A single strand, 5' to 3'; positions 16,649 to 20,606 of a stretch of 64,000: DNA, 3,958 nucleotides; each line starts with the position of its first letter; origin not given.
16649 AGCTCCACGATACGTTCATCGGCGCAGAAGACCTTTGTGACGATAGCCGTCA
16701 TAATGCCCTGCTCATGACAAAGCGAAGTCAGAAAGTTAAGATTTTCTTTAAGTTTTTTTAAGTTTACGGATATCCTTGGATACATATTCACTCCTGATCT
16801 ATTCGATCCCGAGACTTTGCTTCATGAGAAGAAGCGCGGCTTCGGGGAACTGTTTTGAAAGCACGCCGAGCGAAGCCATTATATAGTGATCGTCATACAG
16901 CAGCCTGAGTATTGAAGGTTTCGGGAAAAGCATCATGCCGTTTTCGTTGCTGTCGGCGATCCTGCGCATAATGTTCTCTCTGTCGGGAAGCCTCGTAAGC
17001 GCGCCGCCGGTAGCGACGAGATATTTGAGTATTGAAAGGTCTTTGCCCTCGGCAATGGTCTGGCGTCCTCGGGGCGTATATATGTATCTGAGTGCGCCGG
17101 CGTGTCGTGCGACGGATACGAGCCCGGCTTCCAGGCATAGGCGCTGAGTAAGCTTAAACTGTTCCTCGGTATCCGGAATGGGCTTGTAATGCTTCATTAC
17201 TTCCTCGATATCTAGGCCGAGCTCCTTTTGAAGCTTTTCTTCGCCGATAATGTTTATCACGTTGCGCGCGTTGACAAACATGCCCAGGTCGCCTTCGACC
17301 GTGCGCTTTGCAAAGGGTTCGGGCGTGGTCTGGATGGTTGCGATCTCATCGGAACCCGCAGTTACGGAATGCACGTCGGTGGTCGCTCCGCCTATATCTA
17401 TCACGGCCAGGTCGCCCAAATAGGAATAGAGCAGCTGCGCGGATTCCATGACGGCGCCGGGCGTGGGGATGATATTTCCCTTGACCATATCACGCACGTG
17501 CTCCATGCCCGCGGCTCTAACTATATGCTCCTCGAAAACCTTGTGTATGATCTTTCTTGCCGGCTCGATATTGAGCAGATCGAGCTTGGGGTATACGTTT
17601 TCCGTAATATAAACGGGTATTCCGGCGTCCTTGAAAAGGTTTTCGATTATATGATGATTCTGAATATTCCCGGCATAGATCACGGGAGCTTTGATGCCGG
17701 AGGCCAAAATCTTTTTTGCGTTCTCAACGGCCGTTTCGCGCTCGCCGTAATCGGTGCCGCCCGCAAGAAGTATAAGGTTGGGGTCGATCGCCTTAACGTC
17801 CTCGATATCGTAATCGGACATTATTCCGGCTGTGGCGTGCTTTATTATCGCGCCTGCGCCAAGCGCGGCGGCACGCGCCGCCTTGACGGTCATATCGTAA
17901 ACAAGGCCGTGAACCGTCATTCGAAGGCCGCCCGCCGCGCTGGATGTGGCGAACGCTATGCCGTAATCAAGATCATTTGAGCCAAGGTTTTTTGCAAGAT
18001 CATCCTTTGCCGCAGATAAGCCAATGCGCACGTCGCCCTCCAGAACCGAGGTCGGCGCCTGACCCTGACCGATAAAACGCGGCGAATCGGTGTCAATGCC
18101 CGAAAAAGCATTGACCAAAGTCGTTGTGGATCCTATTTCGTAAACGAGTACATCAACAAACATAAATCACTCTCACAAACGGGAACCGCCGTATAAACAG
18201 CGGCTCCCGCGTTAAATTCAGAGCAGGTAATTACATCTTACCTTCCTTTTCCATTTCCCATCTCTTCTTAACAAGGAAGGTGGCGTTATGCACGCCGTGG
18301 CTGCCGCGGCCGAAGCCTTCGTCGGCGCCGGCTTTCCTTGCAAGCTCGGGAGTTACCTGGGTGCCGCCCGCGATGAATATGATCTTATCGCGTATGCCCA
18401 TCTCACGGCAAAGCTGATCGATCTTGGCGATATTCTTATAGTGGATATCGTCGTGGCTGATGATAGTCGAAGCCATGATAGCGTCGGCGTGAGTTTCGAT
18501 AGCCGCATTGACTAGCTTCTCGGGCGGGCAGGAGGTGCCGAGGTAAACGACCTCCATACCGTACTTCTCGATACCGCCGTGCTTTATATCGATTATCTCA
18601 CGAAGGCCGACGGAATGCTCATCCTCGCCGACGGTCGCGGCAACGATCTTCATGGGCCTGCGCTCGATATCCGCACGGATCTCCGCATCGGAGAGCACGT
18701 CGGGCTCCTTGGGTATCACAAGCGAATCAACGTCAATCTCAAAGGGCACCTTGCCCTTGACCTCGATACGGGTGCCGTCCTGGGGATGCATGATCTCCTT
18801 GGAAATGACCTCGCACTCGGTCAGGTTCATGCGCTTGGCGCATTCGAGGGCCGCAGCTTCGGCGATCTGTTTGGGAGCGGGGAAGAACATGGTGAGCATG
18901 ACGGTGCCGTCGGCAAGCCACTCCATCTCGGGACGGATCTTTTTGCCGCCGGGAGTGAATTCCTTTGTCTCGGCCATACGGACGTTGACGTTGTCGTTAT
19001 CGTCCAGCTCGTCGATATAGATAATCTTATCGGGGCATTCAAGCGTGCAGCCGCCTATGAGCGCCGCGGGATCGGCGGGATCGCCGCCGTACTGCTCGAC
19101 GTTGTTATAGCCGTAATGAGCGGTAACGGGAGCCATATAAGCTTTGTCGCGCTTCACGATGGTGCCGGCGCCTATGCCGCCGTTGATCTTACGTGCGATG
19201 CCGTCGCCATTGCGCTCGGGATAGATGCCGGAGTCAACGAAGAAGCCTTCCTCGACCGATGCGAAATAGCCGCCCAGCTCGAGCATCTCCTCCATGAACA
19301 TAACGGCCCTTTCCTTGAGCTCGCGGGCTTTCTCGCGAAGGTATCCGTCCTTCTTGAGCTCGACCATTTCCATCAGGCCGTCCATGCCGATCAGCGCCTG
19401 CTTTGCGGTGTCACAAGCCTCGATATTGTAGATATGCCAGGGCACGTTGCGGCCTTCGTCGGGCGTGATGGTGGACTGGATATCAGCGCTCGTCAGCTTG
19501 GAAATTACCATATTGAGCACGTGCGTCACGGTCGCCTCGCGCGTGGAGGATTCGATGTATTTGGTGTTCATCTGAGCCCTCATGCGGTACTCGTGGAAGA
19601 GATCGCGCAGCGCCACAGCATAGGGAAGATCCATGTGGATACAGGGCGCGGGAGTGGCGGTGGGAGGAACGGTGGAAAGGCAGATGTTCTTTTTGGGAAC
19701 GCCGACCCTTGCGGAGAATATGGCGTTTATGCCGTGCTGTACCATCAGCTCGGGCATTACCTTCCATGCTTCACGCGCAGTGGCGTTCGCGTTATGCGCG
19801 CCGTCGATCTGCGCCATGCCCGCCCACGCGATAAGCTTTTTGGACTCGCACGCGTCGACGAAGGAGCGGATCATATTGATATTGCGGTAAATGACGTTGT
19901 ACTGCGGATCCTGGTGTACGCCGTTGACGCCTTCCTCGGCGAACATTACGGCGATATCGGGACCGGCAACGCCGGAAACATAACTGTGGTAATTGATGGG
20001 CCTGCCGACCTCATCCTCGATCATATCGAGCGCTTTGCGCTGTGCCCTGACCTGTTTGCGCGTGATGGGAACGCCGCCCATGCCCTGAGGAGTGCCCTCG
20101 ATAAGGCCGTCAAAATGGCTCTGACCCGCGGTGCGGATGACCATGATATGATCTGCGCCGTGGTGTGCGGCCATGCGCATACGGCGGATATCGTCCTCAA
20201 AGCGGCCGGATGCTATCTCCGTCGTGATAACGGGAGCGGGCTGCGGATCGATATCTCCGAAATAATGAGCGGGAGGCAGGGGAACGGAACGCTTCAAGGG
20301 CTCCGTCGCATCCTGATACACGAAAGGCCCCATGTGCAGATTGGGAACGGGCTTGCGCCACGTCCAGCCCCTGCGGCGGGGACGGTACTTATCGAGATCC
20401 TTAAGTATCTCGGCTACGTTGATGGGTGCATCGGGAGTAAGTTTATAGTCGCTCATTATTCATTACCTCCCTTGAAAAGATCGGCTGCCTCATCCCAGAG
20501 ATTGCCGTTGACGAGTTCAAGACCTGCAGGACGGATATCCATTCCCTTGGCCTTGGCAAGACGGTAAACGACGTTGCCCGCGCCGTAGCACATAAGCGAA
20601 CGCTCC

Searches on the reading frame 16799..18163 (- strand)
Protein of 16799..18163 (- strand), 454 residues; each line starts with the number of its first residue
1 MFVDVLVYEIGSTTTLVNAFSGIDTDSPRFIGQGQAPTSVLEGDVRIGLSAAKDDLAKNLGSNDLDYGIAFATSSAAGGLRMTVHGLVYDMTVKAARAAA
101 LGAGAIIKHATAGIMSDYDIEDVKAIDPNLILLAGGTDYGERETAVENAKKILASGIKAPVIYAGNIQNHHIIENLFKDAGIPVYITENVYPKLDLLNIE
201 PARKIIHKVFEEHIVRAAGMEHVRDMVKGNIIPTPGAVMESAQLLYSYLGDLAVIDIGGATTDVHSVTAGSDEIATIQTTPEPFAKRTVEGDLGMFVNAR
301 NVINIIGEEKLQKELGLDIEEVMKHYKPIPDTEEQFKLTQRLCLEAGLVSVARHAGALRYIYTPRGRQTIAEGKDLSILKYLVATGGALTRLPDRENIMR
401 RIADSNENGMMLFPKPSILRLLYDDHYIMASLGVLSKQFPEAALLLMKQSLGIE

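Call 57: search_protein_families(library=pfam, proteins=[window:16799-18163:-], max_evalue=0.0001)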
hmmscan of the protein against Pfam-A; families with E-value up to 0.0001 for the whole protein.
window:16799-18163:- (454 aa): 1 family
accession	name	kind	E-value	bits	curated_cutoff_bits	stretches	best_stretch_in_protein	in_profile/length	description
PF13941.12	MutL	-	6e-162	539.9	27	1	5-451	1-450/450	MutL protein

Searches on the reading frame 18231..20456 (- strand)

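Call 57: search_protein_families(library=pfam, proteins=[window:18231-20456:-], max_evalue=0.0001)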
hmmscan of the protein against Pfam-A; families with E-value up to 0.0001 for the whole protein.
window:18231-20456:- (741 aa): 3 families
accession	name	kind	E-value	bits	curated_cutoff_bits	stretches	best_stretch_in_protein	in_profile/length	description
PF09043.17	Lys-AminoMut_A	-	4.6e-45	154.5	25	1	66-445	138-506/508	D-Lysine 5,6-aminomutase TIM-barrel domain of alpha subunit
PF16554.10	OAM_dimer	-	3.5e-29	101.5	25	1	506-583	1-78/78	Dimerisation domain of d-ornithine 4,5-aminomutase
PF02310.24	B12-binding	-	1.9e-13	50.8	32.1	1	602-720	1-115/121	B12 binding domain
